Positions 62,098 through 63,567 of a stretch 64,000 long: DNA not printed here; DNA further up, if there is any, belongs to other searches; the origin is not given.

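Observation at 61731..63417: TrpR-like autoregulated gene followed by a Trp-codon leader ORF with attenuator-like alternative helices in front of a radical SAM/SPASM gene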

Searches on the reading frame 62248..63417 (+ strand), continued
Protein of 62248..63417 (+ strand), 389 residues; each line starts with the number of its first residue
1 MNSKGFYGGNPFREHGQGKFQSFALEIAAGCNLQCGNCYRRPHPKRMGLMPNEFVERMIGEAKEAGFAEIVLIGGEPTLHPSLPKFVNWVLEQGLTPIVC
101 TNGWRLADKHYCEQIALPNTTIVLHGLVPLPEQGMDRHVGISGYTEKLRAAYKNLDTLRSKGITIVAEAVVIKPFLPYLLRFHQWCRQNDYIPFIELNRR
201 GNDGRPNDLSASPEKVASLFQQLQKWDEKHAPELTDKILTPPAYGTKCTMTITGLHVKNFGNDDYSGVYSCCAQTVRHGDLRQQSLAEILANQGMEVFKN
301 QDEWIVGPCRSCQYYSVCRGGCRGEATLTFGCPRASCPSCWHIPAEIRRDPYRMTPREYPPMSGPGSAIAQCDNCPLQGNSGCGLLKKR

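Call 29: find_encoding_contigs(protein=P0001, flank=10000, max_places=1)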
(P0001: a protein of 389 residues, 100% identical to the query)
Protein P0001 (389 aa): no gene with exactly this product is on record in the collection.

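Call 30: find_encoding_contigs(protein=P0009, flank=3500, max_places=1)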
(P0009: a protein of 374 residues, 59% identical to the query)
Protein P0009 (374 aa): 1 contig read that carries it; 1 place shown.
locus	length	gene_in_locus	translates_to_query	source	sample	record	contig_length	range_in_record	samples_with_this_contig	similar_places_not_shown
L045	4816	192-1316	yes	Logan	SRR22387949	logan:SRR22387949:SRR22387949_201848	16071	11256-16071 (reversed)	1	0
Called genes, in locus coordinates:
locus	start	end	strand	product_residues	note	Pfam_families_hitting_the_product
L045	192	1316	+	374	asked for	PF13353:Fer4_12, PF04055:Radical_SAM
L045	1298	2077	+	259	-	PF02596:DUF169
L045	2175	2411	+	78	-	-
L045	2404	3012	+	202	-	PF08843:AbiEii (weak)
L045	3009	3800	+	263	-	PF06182:ABC2_membrane_6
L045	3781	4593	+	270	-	PF06182:ABC2_membrane_6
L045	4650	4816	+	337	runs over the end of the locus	PF00005:ABC_tran, PF13304:AAA_21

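Call 31: find_encoding_contigs(protein=P0010, flank=3500, max_places=1)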
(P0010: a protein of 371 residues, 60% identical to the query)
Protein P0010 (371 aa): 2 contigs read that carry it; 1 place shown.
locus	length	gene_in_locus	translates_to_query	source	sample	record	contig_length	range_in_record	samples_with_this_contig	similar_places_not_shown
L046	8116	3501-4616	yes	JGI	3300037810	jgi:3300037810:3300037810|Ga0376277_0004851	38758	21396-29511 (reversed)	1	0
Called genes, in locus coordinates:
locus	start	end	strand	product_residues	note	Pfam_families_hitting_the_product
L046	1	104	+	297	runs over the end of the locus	PF01634:HisG, PF08029:HisG_C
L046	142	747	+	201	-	PF00583:Acetyltransf_1, PF13508:Acetyltransf_7 (weak), PF13673:Acetyltransf_10 (weak)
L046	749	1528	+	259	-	PF24827:AstE_AspA_cat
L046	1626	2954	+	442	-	PF00152:tRNA-synt_2 (weak), PF13393:tRNA-synt_His, PF03129:HGTP_anticodon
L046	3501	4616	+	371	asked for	PF04055:Radical_SAM, PF13353:Fer4_12 (weak)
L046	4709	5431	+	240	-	PF02596:DUF169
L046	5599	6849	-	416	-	PF13522:GATase_6, PF13537:GATase_7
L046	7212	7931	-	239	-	-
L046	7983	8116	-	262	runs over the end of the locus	PF00215:OMPdecase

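Call 32: find_encoding_contigs(protein=P0011, flank=3500, max_places=1)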
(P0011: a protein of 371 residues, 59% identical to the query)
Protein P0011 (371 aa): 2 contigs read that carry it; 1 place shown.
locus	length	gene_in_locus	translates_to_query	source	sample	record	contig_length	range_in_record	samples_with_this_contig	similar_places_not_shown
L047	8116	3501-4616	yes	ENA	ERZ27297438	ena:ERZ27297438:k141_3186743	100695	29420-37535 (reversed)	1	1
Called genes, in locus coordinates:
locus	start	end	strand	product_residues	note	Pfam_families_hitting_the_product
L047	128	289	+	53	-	-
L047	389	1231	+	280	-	PF05185:PRMT5 (weak), PF05175:MTS (weak), PF01728:FtsJ (weak), PF02475:TRM5-TYW2_MTfase, PF03602:Cons_hypoth95 (weak), PF06325:PrmA, PF12847:Methyltransf_18, PF13649:Methyltransf_25, +2 more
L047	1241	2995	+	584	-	PF00512:HisKA, PF02518:HATPase_c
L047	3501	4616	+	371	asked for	PF04055:Radical_SAM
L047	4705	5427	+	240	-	PF02596:DUF169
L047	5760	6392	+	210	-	PF00334:NDK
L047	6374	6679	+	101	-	-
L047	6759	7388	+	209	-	PF13207:AAA_17 (weak), PF13238:AAA_18 (weak)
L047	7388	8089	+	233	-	PF04493:Endonuclease_5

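Call 33: find_encoding_contigs(protein=P0012, flank=3500, max_places=1)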
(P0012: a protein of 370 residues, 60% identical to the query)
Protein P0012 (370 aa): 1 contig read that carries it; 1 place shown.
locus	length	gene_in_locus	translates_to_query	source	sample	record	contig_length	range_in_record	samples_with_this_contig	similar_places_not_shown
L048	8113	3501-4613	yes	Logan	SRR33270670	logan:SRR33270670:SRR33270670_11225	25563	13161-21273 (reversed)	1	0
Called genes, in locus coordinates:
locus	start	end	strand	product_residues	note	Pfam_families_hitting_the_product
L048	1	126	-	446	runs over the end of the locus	-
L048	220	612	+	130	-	-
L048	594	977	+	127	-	-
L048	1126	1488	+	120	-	-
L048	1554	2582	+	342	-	PF00814:TsaD, PF22521:HypF_C_2 (weak)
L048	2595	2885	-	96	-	PF01817:CM_2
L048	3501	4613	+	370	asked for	PF04055:Radical_SAM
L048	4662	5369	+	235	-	PF02596:DUF169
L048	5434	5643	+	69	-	-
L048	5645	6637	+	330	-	PF00579:tRNA-synt_1b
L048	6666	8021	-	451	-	PF02878:PGM_PMM_I, PF02879:PGM_PMM_II, PF02880:PGM_PMM_III, PF00408:PGM_PMM_IV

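Call 41: find_encoding_contigs(protein=P0015, flank=3000, max_places=1)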
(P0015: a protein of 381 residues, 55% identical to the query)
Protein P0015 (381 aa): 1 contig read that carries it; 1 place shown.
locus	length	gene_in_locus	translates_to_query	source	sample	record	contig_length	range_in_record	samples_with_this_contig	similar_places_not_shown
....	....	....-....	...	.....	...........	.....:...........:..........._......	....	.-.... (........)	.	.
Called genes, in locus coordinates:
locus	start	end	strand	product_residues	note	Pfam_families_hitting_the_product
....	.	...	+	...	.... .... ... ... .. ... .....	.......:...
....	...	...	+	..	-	-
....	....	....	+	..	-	-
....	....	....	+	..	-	-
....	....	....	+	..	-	-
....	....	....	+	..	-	-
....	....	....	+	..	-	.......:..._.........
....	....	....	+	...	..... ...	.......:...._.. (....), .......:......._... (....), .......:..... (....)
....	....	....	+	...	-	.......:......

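Call 42: find_encoding_contigs(protein=P0016, flank=3000, max_places=2)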
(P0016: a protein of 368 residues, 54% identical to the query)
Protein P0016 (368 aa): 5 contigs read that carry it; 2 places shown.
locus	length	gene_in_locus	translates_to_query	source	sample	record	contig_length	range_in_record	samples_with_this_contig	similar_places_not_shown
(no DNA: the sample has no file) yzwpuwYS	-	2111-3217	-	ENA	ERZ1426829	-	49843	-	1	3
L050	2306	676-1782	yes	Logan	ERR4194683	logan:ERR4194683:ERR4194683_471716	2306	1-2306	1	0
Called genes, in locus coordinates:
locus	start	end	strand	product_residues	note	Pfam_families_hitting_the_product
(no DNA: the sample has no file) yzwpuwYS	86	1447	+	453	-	PF02878:PGM_PMM_I, PF02879:PGM_PMM_II, PF02880:PGM_PMM_III, PF00408:PGM_PMM_IV (weak)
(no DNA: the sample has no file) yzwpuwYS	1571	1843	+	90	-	PF01371:Trp_repressor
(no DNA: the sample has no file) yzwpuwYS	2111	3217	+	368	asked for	PF04055:Radical_SAM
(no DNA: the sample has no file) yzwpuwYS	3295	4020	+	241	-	PF02596:DUF169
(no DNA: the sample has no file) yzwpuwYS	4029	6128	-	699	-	PF02629:CoA_binding, PF13380:CoA_binding_2, PF13607:Succ_CoA_lig, PF00549:Ligase_CoA (faint), PF19045:Ligase_CoA_2, PF13549:ATP-grasp_5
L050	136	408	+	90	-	PF01371:Trp_repressor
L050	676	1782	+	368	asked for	PF04055:Radical_SAM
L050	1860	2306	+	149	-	?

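Call 43: find_encoding_contigs(protein=P0020, flank=3000, max_places=1)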
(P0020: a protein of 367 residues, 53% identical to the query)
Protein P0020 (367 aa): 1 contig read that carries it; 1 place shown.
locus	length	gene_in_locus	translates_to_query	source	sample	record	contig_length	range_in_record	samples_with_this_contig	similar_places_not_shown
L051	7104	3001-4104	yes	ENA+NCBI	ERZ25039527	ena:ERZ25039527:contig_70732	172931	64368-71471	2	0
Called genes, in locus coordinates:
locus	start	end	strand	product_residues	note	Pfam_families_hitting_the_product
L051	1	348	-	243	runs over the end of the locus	PF01797:Y1_Tnp (faint)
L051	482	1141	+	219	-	PF00702:Hydrolase, PF13419:HAD_2, PF13242:Hydrolase_like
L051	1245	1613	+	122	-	PF00583:Acetyltransf_1, PF13673:Acetyltransf_10, PF13508:Acetyltransf_7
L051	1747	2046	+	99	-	PF01817:CM_2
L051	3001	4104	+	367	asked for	PF13353:Fer4_12 (weak), PF04055:Radical_SAM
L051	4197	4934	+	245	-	PF02596:DUF169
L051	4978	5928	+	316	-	PF00579:tRNA-synt_1b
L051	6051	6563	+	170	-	PF08241:Methyltransf_11 (weak), PF13649:Methyltransf_25 (weak)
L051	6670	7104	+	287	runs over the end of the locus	PF02812:ELFV_dehydrog_N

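Call 56: search_protein_families(library=ncbifam, proteins=[L044:5881-6855:+, L048:5645-6634:+, L051:4978-5925:+, L041:1105-1608:+, L041:1653-2474:+, L041:2611-3549:+, L044:5124-5846:+], max_evalue=0.00001)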
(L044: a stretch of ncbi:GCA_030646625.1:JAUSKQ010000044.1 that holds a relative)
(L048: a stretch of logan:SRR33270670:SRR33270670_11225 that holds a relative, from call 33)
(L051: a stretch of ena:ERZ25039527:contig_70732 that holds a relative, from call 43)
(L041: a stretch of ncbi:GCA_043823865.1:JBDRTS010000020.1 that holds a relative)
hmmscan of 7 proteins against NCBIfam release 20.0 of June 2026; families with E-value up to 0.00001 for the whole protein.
L044:5881-6855:+ (325 aa): 10 families
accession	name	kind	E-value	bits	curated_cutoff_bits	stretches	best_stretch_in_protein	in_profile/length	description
TIGR00233.1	trpS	equivalog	5.3e-109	364.5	176.75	1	2-324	4-328/328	tryptophan--tRNA ligase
NF008922.0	PRK12283.1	equivalog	1.1e-77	261.5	572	2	2-167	5-173/400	tryptophan--tRNA ligase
NF009207.0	PRK12556.1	equivalog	3.5e-75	252.9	479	1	4-324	7-331/332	tryptophan--tRNA ligase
NF008923.0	PRK12284.1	equivalog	1.5e-62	211.8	597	1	2-324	4-331/431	tryptophan--tRNA ligase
NF008925.0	PRK12285.1-2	equivalog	7.1e-24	84.4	451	1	3-301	65-362/365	tryptophan--tRNA ligase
NF008926.0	PRK12285.1-3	equivalog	2.3e-17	63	320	1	3-193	68-261/429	tryptophan--tRNA ligase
NF006330.0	PRK08560.1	equivalog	8.6e-17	61.2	220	1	4-290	36-332/342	tyrosine--tRNA ligase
NF008927.0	PRK12285.1-4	equivalog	1.1e-14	54.3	478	1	3-290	76-359/385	tryptophan--tRNA ligase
NF008928.0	PRK12285.1-5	equivalog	5.3e-12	45.1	891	1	3-161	95-252/530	tryptophan--tRNA ligase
NF008924.0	PRK12285.1-1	equivalog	2.3e-11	43.6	644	1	3-291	76-357/381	tryptophan--tRNA ligase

L048:5645-6634:+ (330 aa): 11 families
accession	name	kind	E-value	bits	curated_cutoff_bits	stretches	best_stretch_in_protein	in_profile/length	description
TIGR00233.1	trpS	equivalog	1.1e-114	383.2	176.75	1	5-328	2-328/328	tryptophan--tRNA ligase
NF009207.0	PRK12556.1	equivalog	1.3e-73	247.8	479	1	4-328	2-331/332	tryptophan--tRNA ligase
NF008923.0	PRK12284.1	equivalog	1.5e-69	234.9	597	1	7-328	4-331/431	tryptophan--tRNA ligase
NF008922.0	PRK12283.1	equivalog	1.1e-64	218.8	572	2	5-170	3-171/400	tryptophan--tRNA ligase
NF008925.0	PRK12285.1-2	equivalog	8.1e-23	81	451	1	5-296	62-354/365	tryptophan--tRNA ligase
NF008926.0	PRK12285.1-3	equivalog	2e-19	69.8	320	1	5-199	65-262/429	tryptophan--tRNA ligase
NF008927.0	PRK12285.1-4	equivalog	1e-17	64.3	478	1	6-298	74-365/385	tryptophan--tRNA ligase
TIGR00234.1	tyrS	equivalog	1.4e-16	60.7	113.8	1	5-234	35-278/406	tyrosine--tRNA ligase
NF006330.0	PRK08560.1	equivalog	1.4e-15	57.1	220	1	4-268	31-286/342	tyrosine--tRNA ligase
NF008928.0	PRK12285.1-5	equivalog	3.6e-13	48.9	891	1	7-167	94-253/530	tryptophan--tRNA ligase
NF008924.0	PRK12285.1-1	equivalog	3.7e-09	36.3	644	1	9-237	77-293/381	tryptophan--tRNA ligase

L051:4978-5925:+ (316 aa): 11 families
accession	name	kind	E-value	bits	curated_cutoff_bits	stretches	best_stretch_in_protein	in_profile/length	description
TIGR00233.1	trpS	equivalog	1.4e-81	274.3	176.75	1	3-303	2-309/328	tryptophan--tRNA ligase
NF008922.0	PRK12283.1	equivalog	3.7e-60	203.9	572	1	2-171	2-173/400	tryptophan--tRNA ligase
NF009207.0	PRK12556.1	equivalog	1.6e-55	188.3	479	1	1-294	1-301/332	tryptophan--tRNA ligase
NF008923.0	PRK12284.1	equivalog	1.5e-49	169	597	1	6-294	5-301/431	tryptophan--tRNA ligase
NF008925.0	PRK12285.1-2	equivalog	7e-23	81.2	451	1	6-292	65-356/365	tryptophan--tRNA ligase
NF008927.0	PRK12285.1-4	equivalog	2e-21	76.5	478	1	5-291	75-364/385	tryptophan--tRNA ligase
NF006330.0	PRK08560.1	equivalog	3.1e-16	59.3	220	1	9-223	38-249/342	tyrosine--tRNA ligase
NF008924.0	PRK12285.1-1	equivalog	1e-11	44.7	644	1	8-291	78-360/381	tryptophan--tRNA ligase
NF008926.0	PRK12285.1-3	equivalog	7e-11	41.6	320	1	6-163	68-226/429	tryptophan--tRNA ligase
TIGR00234.1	tyrS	equivalog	3.5e-08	32.9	113.8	1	8-227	40-273/406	tyrosine--tRNA ligase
NF008928.0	PRK12285.1-5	equivalog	4.8e-08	32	891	1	6-163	95-250/530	tryptophan--tRNA ligase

L041:1105-1608:+ (168 aa): 2 families
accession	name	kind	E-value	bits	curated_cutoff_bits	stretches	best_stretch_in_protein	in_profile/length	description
NF008486.0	PRK11391.1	equivalog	8e-10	39.4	247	1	4-140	8-125/148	phosphotyrosine-protein phosphatase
NF007520.0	PRK10126.1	equivalog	3.1e-09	37.4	243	1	3-143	3-124/147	low molecular weight protein-tyrosine-phosphatase Wzb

L041:1653-2474:+ (274 aa): 2 families
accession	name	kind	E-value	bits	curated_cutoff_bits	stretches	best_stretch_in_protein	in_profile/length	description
TIGR00259.1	thylakoid_BtpA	subfamily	4.3e-67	226.3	153.4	1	10-250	1-242/257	BtpA/SgcQ family protein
NF045918.1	PhsystIBiosynBtpA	equivalog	7.3e-59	199.2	400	1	4-249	2-249/261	photosystem I biogenesis protein BtpA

L041:2611-3549:+ (313 aa): 1 family
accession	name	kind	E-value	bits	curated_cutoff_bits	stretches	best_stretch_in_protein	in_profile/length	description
NF002601.0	PRK02259.1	equivalog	1.3e-06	27.8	180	1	32-227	6-201/293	aspartoacylase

L044:5124-5846:+ (241 aa): 0 families

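Call 57: search_solved_structures(query=L044:5124-5846:+, max_evalue=1)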
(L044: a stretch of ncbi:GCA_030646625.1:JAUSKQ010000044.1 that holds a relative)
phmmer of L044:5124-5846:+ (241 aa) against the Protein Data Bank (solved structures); distinct sequences matched with E-value up to 1: 3.
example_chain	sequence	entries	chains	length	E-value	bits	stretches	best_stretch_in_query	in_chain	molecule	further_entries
3jbn_X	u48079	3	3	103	0.36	13.3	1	72-160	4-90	40S ribosomal protein uS19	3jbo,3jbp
3j7a_X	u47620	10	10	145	0.67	12.4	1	72-161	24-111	40S ribosomal protein uS19 | 40S ribosomal protein S19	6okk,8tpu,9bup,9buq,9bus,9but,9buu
9iho_B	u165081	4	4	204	0.92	12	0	163-189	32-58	BA75_00622T0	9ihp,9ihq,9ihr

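Call 58: search_solved_structures(query=A1, max_evalue=0.00001)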
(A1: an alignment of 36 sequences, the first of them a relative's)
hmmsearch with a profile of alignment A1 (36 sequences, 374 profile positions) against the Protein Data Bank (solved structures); distinct sequences matched with E-value up to 0.00001: 11.
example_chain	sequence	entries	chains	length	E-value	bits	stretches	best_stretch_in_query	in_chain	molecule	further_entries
6c8v_A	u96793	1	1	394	1.7e-13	53.7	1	27-112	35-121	Coenzyme PQQ synthesis protein E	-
5v1q_A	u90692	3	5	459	8.2e-13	51.4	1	14-194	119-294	Radical SAM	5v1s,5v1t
4k37_A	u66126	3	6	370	4.4e-12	49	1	27-322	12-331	Anaerobic sulfatase-maturating enzyme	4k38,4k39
4k36_A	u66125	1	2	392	5.3e-12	48.8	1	27-322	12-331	Anaerobic sulfatase-maturating enzyme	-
7tol_A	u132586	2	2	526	4.2e-11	45.8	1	24-121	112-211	glycerol dibiphytanyl glycerol tetraether - macrocyclic archaeol synthase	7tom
8wm2_A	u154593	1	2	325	2.2e-10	43.4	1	20-109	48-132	Fe-S radical SAM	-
6efn_A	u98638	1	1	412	1.4e-09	40.8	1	21-190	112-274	Sporulation killing factor maturation protein SkfB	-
5wgg_A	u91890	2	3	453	3.9e-09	39.3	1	17-137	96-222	Radical SAM domain protein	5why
7wzv_A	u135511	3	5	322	1.4e-08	37.5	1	10-109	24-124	4Fe-4S cluster-binding domain-containing protein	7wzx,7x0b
7vob_C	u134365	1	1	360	4.1e-08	36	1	29-124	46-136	Cytosylglucuronate decarboxylase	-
7voc_C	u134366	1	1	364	4.3e-08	35.9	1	29-124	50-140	Cytosylglucuronate decarboxylase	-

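Call 96: search_protein_families(library=pfam, proteins=[L007:574-1602:+, L007:1726-4242:+, L007:4252-4965:+, L007:6192-6626:+, L007:7604-8536:+, L007:8536-10230:+, L023:900-1862:+, L023:2188-2904:+, L023:4396-5343:+, L023:5528-6598:-], max_evalue=0.001)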
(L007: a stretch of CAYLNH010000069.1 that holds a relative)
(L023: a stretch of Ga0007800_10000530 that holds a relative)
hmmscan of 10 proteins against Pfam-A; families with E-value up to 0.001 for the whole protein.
L007:574-1602:+ (343 aa): 6 families
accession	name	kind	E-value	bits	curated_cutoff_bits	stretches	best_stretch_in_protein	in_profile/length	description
PF06723.19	MreB_Mbl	-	1.4e-144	481.4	27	1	15-338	2-325/327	MreB/Mbl protein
PF14450.12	FtsA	-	3.8e-15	56.8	31.8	1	162-323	2-123/127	Cell division protein FtsA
PF00012.26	HSP70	-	4.7e-13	48.7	20.6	1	90-330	117-370/599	Hsp70 protein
PF00022.25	Actin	-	5.7e-11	42.1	27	1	40-204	31-190/410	Actin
PF11104.14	PilM_2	-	9.6e-09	35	27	1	266-318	255-306/340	Type IV pilus assembly protein PilM;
PF25216.1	Volactin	-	8.6e-05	22.6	35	1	44-328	50-317/321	Volactin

L007:1726-4242:+ (839 aa): 5 families
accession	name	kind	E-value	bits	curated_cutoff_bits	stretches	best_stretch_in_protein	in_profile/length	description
PF00488.27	MutS_V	-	2e-87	292.5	30.2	1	618-804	2-188/188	MutS domain V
PF05192.23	MutS_III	-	2.2e-48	165.6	34.1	1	273-564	2-194/194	MutS domain III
PF01624.25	MutS_I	-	7.8e-39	132.8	20.6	1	8-115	1-112/113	MutS domain I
PF05190.23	MutS_IV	-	2.9e-31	108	22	1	433-523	1-91/92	MutS family domain IV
PF05188.22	MutS_II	-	1.4e-23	84.1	25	1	124-255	1-132/133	MutS domain II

L007:4252-4965:+ (238 aa): 1 family
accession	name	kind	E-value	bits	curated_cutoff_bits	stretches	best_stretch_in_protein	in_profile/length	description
PF00551.24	Formyl_trans_N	-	2.9e-17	63.4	26.1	1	1-182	1-179/181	Formyl transferase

L007:6192-6626:+ (145 aa): 0 families

L007:7604-8536:+ (311 aa): 6 families
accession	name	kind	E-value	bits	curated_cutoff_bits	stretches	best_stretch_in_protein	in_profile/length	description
PF00440.29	TetR_N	-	1.5e-15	57.1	24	1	126-171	1-46/47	Bacterial regulatory proteins, tetR family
PF17932.6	TetR_C_24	-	7e-07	29.9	26.4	1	193-278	3-85/114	Tetracyclin repressor-like, C-terminal domain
PF13022.12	HTH_Tnp_1_2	-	0.00041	20.9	27.9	1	123-183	9-66/122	Helix-turn-helix of insertion element transposase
PF21597.2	TetR_C_43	-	0.00044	20.9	27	0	230-305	32-103/105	Transcriptional regulator SbtR-like, C-terminal domain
PF17938.6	TetR_C_29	-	0.00057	20.5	26.2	0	196-267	3-74/119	Tetracyclin repressor-like, C-terminal domain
PF16925.10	TetR_C_13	-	0.00092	20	27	0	227-285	37-94/109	Tetracyclin repressor-like, C-terminal domain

L007:8536-10230:+ (565 aa): 1 family
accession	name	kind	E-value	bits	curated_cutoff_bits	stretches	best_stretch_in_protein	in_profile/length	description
PF02321.23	OEP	-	1.7e-21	77.4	22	2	337-523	2-187/187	Outer membrane efflux protein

L023:900-1862:+ (321 aa): 3 families
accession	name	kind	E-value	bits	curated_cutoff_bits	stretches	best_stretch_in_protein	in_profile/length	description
PF00535.33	Glycos_transf_2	-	3e-32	112.3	23.3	1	6-172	1-166/168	Glycosyl transferase family 2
PF10111.15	Glyco_tranf_2_2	-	6.2e-16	59.1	27.3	1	6-196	1-203/276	Glycosyltransferase like family 2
PF13641.12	Glyco_tranf_2_3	-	1.4e-12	48.5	27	1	5-129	3-125/230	Glycosyltransferase like family 2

L023:2188-2904:+ (239 aa): 1 family
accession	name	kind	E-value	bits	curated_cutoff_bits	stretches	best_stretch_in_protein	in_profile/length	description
PF00551.24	Formyl_trans_N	-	1.5e-11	44.8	26.1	1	2-183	2-178/181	Formyl transferase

L023:4396-5343:+ (316 aa): 1 family
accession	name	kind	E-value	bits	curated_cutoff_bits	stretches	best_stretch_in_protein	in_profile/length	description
PF14305.11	ATPgrasp_TupA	-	8.6e-48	163.4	25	1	62-300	1-240/241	TupA-like ATPgrasp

L023:5528-6598:- (356 aa): 2 families
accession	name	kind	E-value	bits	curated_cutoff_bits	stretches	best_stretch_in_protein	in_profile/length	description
PF04055.27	Radical_SAM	-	1e-07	32.7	29.5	1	14-144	4-136/166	Radical SAM superfamily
PF13186.11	SPASM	-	2.2e-05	25.1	21.5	1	230-297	1-67/67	Iron-sulfur cluster-binding domain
